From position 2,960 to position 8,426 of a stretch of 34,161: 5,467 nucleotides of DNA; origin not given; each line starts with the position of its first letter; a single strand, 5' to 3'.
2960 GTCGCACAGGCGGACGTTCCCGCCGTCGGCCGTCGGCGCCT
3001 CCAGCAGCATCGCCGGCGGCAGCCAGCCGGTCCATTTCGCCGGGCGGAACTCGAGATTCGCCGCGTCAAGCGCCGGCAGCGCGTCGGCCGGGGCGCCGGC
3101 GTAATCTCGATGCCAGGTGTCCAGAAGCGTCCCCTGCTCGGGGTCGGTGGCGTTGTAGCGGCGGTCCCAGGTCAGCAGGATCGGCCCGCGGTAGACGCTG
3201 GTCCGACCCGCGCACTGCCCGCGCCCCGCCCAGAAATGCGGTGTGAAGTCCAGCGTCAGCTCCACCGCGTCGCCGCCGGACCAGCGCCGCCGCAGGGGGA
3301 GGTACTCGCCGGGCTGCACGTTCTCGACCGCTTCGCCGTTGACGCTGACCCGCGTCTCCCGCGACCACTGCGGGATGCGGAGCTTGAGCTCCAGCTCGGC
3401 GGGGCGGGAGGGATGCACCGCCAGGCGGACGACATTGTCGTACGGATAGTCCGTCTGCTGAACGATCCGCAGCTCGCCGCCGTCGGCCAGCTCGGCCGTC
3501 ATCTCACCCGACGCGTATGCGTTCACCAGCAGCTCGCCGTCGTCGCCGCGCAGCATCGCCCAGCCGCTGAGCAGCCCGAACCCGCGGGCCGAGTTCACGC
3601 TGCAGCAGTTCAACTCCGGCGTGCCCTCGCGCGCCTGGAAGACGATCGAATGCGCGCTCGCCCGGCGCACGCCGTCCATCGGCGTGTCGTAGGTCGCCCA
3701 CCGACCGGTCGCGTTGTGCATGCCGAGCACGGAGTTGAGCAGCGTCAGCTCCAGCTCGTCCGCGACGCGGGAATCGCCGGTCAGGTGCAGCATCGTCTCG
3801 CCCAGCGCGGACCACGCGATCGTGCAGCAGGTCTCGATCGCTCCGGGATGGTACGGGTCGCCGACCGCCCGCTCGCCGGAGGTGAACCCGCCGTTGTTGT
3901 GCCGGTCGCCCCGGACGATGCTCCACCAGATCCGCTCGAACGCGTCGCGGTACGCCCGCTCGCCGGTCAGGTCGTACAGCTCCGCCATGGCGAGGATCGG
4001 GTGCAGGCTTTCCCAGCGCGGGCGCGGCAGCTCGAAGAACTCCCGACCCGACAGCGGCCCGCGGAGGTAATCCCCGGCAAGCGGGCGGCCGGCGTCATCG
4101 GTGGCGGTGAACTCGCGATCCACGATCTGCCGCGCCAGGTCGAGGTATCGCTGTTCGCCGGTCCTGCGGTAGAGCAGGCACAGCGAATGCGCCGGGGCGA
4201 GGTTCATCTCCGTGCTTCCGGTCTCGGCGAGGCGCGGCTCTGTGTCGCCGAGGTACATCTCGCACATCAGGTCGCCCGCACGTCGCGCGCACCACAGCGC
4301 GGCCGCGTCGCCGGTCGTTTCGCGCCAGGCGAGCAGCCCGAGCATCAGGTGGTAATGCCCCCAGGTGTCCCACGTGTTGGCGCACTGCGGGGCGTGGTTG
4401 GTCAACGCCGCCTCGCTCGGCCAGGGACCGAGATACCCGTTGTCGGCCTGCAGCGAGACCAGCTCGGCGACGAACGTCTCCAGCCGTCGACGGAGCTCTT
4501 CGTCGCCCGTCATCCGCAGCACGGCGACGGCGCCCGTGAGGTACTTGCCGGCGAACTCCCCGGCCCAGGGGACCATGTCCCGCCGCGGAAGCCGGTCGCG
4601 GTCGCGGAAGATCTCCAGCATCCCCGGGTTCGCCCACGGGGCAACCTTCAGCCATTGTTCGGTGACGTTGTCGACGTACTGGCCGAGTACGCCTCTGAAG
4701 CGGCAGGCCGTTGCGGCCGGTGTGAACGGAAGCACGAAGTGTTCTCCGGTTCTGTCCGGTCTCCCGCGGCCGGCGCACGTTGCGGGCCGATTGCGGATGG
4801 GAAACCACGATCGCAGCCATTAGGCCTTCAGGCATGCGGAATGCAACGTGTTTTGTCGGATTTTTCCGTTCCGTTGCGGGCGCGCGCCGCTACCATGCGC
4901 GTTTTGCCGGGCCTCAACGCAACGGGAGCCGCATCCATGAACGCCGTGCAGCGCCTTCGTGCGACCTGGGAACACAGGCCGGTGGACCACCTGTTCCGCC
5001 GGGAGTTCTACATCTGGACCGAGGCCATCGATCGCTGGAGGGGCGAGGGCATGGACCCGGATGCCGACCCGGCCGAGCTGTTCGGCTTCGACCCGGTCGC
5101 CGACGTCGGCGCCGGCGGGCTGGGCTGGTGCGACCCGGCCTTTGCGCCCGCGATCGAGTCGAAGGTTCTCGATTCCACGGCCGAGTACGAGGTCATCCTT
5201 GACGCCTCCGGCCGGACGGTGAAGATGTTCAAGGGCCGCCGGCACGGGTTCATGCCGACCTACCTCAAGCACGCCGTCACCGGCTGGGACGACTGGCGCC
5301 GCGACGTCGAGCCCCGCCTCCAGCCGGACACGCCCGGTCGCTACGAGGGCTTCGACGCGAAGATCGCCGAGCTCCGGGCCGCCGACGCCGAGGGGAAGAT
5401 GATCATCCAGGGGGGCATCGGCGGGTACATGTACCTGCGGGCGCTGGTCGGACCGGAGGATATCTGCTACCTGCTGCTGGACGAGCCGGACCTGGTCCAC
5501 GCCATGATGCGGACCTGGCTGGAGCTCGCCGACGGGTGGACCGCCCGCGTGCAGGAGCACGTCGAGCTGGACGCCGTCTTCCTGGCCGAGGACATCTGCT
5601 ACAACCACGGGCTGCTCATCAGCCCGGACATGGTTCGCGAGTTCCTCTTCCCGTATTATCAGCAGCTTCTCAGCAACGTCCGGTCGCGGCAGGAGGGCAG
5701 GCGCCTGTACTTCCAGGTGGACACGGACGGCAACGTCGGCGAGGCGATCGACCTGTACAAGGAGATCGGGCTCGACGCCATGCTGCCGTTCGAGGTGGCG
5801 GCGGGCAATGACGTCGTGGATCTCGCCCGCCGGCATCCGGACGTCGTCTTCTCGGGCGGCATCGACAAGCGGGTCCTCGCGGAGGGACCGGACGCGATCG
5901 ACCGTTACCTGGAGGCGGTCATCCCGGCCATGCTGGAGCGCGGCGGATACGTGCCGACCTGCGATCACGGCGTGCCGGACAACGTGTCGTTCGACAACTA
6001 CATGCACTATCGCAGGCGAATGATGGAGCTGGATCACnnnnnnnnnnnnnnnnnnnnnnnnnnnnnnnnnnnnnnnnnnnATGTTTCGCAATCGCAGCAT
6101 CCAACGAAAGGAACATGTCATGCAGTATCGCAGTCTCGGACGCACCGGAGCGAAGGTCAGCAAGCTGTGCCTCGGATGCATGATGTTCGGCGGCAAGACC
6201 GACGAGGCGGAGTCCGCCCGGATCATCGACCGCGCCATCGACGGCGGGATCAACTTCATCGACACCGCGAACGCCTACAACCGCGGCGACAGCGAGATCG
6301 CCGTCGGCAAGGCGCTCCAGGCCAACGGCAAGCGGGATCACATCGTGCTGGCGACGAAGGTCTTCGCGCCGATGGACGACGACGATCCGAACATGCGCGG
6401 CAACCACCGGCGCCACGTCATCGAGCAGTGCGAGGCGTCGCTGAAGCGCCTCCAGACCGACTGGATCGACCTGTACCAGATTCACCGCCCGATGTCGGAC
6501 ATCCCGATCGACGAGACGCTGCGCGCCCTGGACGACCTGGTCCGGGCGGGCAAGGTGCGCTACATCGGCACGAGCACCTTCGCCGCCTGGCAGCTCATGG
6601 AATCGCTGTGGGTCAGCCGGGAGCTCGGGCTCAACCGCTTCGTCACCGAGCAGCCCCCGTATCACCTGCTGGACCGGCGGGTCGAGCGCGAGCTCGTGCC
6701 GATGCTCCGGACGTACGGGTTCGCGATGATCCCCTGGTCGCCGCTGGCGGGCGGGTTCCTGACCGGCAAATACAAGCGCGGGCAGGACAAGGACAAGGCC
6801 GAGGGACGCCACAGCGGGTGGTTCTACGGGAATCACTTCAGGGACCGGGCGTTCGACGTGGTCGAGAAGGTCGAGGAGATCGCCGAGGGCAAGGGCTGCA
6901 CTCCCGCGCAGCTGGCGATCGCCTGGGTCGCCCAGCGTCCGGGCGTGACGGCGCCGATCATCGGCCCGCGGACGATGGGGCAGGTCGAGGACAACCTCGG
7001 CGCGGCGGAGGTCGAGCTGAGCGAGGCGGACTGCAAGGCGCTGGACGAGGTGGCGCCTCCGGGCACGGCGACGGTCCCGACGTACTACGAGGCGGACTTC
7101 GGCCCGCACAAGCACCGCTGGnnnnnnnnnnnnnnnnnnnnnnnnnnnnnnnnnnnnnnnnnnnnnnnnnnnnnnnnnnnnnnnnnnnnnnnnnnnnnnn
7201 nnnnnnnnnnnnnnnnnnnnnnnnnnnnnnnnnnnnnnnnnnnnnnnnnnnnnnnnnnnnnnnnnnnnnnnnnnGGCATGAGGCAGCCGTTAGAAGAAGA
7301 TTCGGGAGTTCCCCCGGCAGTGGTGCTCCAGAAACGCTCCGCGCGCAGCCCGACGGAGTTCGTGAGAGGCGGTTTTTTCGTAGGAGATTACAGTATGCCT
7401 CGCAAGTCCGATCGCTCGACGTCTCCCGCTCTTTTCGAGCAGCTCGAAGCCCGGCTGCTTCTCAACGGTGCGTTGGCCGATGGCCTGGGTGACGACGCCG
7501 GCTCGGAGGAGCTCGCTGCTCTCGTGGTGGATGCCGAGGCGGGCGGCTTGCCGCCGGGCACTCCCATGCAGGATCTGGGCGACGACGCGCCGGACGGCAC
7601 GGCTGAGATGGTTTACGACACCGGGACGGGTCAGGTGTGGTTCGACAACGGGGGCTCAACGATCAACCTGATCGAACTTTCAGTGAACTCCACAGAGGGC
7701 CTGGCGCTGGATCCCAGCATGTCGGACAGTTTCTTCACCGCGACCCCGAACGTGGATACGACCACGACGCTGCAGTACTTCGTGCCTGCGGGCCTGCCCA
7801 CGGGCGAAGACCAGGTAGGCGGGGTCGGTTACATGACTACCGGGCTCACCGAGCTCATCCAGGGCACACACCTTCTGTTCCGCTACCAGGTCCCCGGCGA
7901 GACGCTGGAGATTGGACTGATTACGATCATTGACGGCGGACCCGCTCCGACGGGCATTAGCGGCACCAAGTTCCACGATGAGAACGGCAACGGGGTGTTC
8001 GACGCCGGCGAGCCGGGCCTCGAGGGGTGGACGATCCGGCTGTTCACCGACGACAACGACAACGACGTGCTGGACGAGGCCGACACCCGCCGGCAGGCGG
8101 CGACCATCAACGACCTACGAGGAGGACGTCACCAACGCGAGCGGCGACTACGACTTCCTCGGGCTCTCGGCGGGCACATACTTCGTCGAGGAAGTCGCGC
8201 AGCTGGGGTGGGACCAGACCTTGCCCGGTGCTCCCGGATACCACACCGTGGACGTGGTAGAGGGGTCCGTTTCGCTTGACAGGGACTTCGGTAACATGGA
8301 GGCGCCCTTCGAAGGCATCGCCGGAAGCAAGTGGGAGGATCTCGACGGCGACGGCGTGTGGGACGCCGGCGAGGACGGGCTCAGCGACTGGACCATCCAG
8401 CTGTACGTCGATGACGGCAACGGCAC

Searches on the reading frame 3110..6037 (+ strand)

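Call 29: search_protein_families(library=pfam, proteins=[window:3110-6037:+], max_evalue=0.00001)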
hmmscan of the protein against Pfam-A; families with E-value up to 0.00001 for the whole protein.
window:3110-6037:+ (976 aa): 1 family
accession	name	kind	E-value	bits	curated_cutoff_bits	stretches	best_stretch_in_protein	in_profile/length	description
PF01208.23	URO-D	-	2.3e-10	40.5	23.9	1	750-966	123-338/346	Uroporphyrinogen decarboxylase (URO-D)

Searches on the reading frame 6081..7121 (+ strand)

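Call 29: search_protein_families(library=pfam, proteins=[window:6081-7121:+], max_evalue=0.00001)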
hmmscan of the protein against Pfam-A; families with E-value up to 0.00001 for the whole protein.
window:6081-7121:+ (347 aa): 1 family
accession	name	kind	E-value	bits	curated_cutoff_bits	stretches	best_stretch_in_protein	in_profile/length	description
PF00248.27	Aldo_ket_red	-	4.1e-83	279.2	24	1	28-324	1-289/291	Aldo/keto reductase family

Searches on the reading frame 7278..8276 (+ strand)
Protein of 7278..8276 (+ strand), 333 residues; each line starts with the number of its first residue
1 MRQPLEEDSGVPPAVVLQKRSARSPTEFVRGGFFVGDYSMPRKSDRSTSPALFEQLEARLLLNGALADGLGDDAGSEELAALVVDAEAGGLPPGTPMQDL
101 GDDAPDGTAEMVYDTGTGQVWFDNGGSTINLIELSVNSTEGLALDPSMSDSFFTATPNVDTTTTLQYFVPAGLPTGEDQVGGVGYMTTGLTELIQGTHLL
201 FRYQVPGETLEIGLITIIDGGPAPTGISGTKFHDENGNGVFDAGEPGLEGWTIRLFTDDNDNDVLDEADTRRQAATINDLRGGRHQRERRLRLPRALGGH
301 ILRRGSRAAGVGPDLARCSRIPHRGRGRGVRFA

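Call 5: search_protein_families(library=pfam, proteins=[window:7278-8276:+], max_evalue=0.01)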
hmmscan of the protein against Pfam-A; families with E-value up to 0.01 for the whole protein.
window:7278-8276:+ (333 aa): 1 family
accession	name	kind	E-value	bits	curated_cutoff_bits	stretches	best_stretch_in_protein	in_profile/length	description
PF17210.9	SdrD_B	-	0.00094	19.8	29.7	1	232-264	8-39/112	SdrD B-like domain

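Call 61: search_protein_families(library=ncbifam, proteins=[window:7278-8090:+], max_evalue=0.01)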
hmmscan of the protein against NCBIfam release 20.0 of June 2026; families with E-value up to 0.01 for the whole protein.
window:7278-8090:+ (271 aa): 1 family
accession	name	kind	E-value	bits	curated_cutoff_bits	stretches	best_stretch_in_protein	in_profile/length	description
NF012209.1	LEPR-8K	domain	0.00043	19.8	17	1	52-73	2-23/24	LEPR-XLL domain-containing protein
